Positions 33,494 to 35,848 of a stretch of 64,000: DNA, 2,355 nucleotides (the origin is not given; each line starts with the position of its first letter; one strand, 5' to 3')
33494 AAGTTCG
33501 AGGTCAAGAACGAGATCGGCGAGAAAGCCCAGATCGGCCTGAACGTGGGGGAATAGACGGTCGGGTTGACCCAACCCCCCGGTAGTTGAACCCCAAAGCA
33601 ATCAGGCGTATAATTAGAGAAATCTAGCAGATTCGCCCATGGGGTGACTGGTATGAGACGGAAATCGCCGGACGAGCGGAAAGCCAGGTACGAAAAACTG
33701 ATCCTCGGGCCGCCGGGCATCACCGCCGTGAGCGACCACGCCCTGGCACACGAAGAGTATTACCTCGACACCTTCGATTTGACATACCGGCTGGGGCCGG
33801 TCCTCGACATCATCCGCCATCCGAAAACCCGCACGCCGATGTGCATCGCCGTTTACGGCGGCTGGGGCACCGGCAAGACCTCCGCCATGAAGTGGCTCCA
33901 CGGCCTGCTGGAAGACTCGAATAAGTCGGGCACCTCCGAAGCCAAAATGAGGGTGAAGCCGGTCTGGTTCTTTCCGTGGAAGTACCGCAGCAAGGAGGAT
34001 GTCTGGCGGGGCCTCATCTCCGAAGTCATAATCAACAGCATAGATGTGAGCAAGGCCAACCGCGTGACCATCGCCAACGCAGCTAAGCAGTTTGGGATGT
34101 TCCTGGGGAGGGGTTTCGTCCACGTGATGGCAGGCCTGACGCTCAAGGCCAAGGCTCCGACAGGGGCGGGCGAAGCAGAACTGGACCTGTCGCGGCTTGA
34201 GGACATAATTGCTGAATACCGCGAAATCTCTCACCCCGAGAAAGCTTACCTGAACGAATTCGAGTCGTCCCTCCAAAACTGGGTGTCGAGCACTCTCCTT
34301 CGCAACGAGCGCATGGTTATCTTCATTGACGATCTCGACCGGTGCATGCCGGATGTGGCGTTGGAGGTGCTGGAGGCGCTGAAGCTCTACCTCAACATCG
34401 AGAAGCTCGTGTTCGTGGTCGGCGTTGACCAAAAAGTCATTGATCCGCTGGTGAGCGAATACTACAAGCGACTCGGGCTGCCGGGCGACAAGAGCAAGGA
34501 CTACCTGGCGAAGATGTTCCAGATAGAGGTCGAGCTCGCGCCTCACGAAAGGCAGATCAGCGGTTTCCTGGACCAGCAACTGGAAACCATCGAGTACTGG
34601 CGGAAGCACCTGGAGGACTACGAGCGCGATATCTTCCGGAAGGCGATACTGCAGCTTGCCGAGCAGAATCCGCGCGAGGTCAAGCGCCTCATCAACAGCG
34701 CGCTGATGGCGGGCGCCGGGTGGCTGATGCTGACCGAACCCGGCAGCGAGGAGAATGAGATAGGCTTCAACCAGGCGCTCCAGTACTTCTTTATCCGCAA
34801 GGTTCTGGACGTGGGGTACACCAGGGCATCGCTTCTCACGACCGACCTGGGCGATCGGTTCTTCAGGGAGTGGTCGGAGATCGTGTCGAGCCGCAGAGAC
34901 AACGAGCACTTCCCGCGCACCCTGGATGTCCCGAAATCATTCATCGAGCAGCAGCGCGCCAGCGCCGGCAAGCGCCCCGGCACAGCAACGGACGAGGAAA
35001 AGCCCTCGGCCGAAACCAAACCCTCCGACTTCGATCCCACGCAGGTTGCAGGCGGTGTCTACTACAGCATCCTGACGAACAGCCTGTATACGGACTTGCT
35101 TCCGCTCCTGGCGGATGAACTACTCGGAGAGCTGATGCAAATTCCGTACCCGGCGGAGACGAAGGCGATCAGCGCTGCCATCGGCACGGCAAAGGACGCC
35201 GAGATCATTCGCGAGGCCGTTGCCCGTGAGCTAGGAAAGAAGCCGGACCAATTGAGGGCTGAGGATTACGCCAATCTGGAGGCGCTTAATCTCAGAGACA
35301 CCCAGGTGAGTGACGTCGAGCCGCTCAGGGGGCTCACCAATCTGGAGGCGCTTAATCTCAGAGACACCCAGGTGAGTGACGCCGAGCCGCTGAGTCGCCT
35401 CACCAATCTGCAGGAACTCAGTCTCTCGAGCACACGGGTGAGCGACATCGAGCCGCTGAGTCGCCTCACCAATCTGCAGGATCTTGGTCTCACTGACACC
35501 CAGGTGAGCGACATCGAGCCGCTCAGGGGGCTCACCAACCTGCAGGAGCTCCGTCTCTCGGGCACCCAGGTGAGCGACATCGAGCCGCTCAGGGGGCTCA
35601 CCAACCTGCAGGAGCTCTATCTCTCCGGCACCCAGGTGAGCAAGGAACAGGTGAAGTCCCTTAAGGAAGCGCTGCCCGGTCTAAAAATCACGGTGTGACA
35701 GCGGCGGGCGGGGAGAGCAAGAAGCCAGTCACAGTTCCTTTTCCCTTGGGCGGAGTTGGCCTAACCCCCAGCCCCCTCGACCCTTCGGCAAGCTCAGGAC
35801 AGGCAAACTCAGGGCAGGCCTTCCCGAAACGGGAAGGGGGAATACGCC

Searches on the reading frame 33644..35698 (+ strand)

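Call 8: search_protein_families(library=pfam, proteins=[window:33644-35698:+])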
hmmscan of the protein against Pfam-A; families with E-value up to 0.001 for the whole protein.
window:33644-35698:+ (684 aa): 10 families
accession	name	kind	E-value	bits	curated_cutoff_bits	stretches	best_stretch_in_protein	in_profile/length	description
PF07693.20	KAP_NTPase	-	9.8e-35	120.7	20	1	54-352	9-285/293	KAP family P-loop domain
PF12799.13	LRR_4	-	3.1e-28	97.6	27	3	631-665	1-36/44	Leucine Rich repeats (2 copies)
PF13855.12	LRR_8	-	3e-10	40.1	27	1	610-664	2-60/61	Leucine rich repeat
PF23952.1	LRR_EndoS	-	9.4e-07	29.5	27.9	0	590-667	26-96/116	Endo-beta-N-acetylglucosaminidase EndoS LRR domain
PF23598.1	LRR_14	-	2.8e-06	26.8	40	1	545-679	24-165/353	Leucine-rich repeat region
PF25019.1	LRR_R13L1-DRL21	-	0.00031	21.1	27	0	559-617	66-125/127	R13L1/DRL21 LRRs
PF13401.12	AAA_22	-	0.00033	21.4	27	0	64-258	4-118/130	AAA domain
PF13191.12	AAA_16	-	0.00067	20.6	32.6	0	54-234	13-144/167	AAA ATPase domain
PF13516.12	LRR_6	-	0.00068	19.9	23.4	0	565-579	3-17/24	Leucine Rich repeat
PF00560.39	LRR_1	-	0.00087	19.4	20.6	0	654-673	1-20/23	Leucine Rich Repeat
